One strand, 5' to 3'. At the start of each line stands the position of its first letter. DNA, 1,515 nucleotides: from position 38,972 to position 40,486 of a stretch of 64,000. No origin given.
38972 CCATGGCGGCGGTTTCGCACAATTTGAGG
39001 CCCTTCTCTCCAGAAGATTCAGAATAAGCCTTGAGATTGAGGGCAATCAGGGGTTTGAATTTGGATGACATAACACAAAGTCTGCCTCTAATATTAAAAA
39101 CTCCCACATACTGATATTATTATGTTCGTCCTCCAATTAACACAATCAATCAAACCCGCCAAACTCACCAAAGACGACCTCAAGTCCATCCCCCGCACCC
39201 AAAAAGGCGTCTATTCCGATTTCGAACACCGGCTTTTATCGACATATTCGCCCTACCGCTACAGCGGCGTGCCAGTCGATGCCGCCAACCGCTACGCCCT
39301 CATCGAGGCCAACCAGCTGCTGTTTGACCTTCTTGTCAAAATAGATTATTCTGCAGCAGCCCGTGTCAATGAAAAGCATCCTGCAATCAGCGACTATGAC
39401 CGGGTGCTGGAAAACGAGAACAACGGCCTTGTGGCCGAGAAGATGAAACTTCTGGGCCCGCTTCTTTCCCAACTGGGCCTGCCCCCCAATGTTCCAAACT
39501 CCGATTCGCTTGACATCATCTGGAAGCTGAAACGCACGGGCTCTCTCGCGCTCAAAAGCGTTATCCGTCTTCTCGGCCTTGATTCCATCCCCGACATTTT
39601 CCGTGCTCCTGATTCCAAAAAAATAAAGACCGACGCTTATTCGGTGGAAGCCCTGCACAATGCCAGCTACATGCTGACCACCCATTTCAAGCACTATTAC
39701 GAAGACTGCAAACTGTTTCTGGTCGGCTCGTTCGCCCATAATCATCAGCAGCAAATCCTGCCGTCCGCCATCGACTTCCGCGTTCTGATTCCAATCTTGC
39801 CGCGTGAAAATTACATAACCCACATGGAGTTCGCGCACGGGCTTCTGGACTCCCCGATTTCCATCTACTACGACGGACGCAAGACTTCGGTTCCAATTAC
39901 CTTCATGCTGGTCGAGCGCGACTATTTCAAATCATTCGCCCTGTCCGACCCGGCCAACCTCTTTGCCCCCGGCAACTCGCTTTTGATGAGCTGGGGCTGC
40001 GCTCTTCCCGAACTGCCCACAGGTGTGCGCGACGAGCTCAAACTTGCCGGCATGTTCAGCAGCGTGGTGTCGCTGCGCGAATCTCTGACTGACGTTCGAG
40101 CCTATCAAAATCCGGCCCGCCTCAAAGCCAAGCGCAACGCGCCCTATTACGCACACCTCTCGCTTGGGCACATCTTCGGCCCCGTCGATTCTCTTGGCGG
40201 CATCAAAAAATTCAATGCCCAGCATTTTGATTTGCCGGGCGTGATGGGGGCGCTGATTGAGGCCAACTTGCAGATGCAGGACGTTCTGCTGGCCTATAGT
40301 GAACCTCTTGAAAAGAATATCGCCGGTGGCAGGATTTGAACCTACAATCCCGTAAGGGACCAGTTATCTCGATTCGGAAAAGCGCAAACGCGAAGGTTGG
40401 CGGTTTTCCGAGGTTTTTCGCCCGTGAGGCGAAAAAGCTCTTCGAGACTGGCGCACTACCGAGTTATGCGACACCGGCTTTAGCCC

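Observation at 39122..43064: tRNA-flanked islet of unknown genes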

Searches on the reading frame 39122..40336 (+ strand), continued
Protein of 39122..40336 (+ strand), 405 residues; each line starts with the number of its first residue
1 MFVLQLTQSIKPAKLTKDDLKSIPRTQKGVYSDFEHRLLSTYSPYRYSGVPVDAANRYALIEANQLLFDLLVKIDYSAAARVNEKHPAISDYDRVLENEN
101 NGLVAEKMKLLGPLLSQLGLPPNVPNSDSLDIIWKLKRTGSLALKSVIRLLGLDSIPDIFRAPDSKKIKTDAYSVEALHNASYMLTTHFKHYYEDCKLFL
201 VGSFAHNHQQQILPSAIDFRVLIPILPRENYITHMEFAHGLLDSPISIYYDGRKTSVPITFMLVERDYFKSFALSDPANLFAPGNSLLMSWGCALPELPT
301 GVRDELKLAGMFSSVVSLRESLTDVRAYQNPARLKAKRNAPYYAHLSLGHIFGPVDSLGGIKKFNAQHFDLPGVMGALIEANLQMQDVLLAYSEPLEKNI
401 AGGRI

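Call 62: find_encoding_contigs(protein=P0012, flank=8000, max_places=3)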
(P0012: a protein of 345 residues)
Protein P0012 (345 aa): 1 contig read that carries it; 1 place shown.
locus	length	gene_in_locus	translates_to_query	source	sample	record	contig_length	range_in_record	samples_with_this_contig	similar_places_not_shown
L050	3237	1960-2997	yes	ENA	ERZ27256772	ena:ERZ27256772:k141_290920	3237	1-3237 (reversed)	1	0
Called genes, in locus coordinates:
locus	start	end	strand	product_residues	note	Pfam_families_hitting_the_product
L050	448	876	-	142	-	-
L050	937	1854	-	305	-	PF07136:DUF1385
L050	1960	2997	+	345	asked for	-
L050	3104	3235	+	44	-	?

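Call 72: search_protein_families(library=padloc, proteins=[window:39122-40336:+, P0009, P0013], max_evalue=0.1)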
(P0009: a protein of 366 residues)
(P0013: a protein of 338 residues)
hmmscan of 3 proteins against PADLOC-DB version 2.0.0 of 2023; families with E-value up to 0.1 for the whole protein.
window:39122-40336:+ (405 aa): 0 families

P0009 (366 aa): 0 families

P0013 (338 aa): 0 families

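Call 73: search_protein_families(library=phrogs, proteins=[window:39122-40336:+, L007:3496-3930:+], max_evalue=0.1)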
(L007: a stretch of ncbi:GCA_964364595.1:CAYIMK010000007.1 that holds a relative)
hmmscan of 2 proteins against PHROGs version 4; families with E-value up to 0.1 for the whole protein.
window:39122-40336:+ (405 aa): 0 families

L007:3496-3930:+ (145 aa): 0 families

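Call 74: search_protein_families(library=pfam, alignment_id=A5, max_evalue=0.1)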
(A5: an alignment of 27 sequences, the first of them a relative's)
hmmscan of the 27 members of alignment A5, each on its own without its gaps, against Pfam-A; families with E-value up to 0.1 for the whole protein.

A. member 1, P0001 (405 aa): 0 families

B. families by the number of members that match (of 27 scanned): 12 families
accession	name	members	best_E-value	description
PF22014.2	DUF6932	6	0.0012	Family of unknown function (DUF6932)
PF18765.7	Polbeta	5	6.2e-05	Polymerase beta, Nucleotidyltransferase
PF01909.29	NTP_transf_2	5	0.0048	Nucleotidyltransferase domain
PF22600.2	MTPAP-like_central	1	0.029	Poly(A) RNA polymerase, mitochondrial-like, central palm domain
PF15669.10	CCDC24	1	0.034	Coiled-coil domain-containing protein 24 family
PF11875.14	DnaJ-like_C11_C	1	0.051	DnaJ-like protein C11, C-terminal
PF11849.14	DUF3369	1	0.054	Domain of unknown function (DUF3369)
PF13288.12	DXPR_C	1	0.066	DXP reductoisomerase C-terminal domain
PF08757.17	CotH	1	0.07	CotH kinase protein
PF07598.16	DUF1561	1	0.076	Protein of unknown function (DUF1561)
PF02991.22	ATG8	1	0.08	Autophagy protein Atg8 ubiquitin like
PF23195.1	UBQLN1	1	0.081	Ubiquilin-1-like domain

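Call 78: search_protein_families(library=pfam, proteins=[L007:3496-3930:+, L007:3947-4126:+, L007:7206-8771:+, L007:8901-10091:+, L047:1-780:+, L047:1960-2385:-], max_evalue=0.01)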
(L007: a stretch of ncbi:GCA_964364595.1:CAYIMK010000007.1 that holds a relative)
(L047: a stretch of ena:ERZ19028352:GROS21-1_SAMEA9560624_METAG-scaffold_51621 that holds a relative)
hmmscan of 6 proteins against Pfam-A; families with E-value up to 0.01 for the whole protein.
L007:3496-3930:+ (145 aa): 1 family
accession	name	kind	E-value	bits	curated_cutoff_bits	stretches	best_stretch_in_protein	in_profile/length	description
PF01936.24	NYN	-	2.4e-07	31.8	24.2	1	6-83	3-68/145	NYN domain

L007:3947-4126:+ (60 aa): 1 family
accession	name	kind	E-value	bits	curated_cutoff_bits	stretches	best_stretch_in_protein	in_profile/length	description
PF01936.24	NYN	-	1.2e-08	36.1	24.2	1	1-50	94-144/145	NYN domain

L007:7206-8771:+ (522 aa): 0 families

L007:8901-10091:+ (397 aa): 9 families
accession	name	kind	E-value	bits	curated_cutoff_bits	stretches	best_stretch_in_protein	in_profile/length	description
PF13173.12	AAA_14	-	9.8e-20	71.3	27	1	37-151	3-127/129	AAA domain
PF13635.12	DUF4143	-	9.7e-07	29.1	28.1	1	222-294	3-73/160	Domain of unknown function (DUF4143)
PF24389.1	ORC-CDC6-like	-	3e-05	23.4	27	1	30-61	26-57/571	ORC-CDC6-like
PF13191.12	AAA_16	-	8.8e-05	23.5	32.6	1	22-64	8-56/167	AAA ATPase domain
PF13401.12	AAA_22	-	0.00035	21.3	27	1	35-64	4-35/130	AAA domain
PF25201.1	nSTAND6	-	0.0013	19.2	27.7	1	24-133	6-119/148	Novel STAND NTPase 6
PF00931.28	NB-ARC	-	0.0065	16.2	23.5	0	24-60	6-42/248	NB-ARC domain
PF00005.33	ABC_tran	-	0.0067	17.5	25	0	34-69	9-45/137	ABC transporter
PF13671.12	AAA_33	-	0.0091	16.7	27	0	40-80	3-33/143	AAA domain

L047:1-780:+ (259 aa): 1 family
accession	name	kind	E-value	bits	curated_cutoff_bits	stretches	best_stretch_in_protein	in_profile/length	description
PF01070.24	FMN_dh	-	1.9e-11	44.1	24.9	1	89-236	209-348/350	FMN-dependent dehydrogenase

L047:1960-2385:- (141 aa): 0 families

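Call 98: find_related_loci(query=A3, collection=viral_contigs, flank=5000)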
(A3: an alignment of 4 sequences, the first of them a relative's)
Query A3 (405 aa) in viral_contigs; peptide patterns used: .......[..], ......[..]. (x = any residue, [..] = any of these).
276 stretches matched a pattern, but none encodes a relative of the query by tblastn (E <= 1e-3).

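Call 105: fold_search(model_id=the predicted structure, library=viral)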
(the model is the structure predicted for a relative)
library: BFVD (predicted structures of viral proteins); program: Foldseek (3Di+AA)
matches with E <= 10: 289; with E <= 0.001: 0
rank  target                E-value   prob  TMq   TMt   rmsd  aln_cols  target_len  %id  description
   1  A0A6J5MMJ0            5.0e-02  0.66  0.19  0.24  17.8       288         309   12  Uncharacterized protein [uncultured Caudovirales phage]
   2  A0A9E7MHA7            5.2e-02  0.41  0.17  0.22  13.5       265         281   12  Uncharacterized protein [Enterococcus phage Sw5]
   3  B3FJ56                7.8e-02  0.14  0.14  0.15  26.6       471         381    8  Virion structural protein [Pseudomonas phage 201phi2-1]
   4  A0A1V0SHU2            1.1e-01  0.41  0.17  0.25  11.5       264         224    6  Putative nucleotidyltransferase [Klosneuvirus KNV1]
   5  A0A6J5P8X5            1.2e-01  0.57  0.17  0.09  14.8       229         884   10  Uncharacterized protein [uncultured Caudovirales phage]
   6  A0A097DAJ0            1.2e-01  0.47  0.19  0.26  11.6       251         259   11  HE65 [Erinnyis ello granulovirus]
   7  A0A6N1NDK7            2.1e-01  0.18  0.14  0.21  17.8       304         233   11  Putative ORFan [Tupanvirus deep ocean]
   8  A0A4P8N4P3            2.2e-01  0.25  0.15  0.18  17.1       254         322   12  Nucleotidyltransferase [Rheinheimera phage vB_RspM_Barba19A]
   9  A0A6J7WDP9            2.3e-01  0.06  0.09  0.05  24.3       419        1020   12  Peptidase M15A, C-terminal [uncultured Caudovirales phage]
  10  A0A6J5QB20            2.6e-01  0.14  0.16  0.16  21.5       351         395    8  Uncharacterized protein [uncultured Caudovirales phage]
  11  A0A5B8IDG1            3.3e-01  0.30  0.18  0.19  14.8       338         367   12  Uncharacterized protein [Mimiviridae sp. ChoanoV1]
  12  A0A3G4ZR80            3.3e-01  0.08  0.12  0.13  21.7       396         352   10  Uncharacterized protein [Terrestrivirus sp.]
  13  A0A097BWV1            3.5e-01  0.16  0.14  0.21  20.1       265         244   13  Nucleotidyltransferase [Shigella phage pSs-1]
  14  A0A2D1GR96            3.5e-01  0.13  0.18  0.17  26.3       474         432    9  Virion structural protein [Pseudomonas phage SL2]
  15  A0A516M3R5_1          3.5e-01  0.10  0.13  0.06  22.0       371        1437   10  (no name in the UniProt tables at hand)
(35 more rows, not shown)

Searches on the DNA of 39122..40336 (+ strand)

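Call 14: search_rna_families(sources=[L007, L001], threshold=gathering)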
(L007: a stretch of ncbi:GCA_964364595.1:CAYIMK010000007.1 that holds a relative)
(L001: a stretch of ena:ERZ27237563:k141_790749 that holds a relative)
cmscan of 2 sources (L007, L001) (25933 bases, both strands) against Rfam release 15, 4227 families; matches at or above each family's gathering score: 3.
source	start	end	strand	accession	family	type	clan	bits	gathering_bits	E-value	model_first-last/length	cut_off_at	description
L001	4544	4615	-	RF00005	tRNA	Gene; tRNA;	CL00001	70.2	29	1.1e-13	1-71/71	no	tRNA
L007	4450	4599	-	RF00005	tRNA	Gene; tRNA;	CL00001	53.1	29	5.7e-09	1-71/71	no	tRNA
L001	4383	4540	-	RF00005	tRNA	Gene; tRNA;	CL00001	39.4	29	3.3e-05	1-71/71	no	tRNA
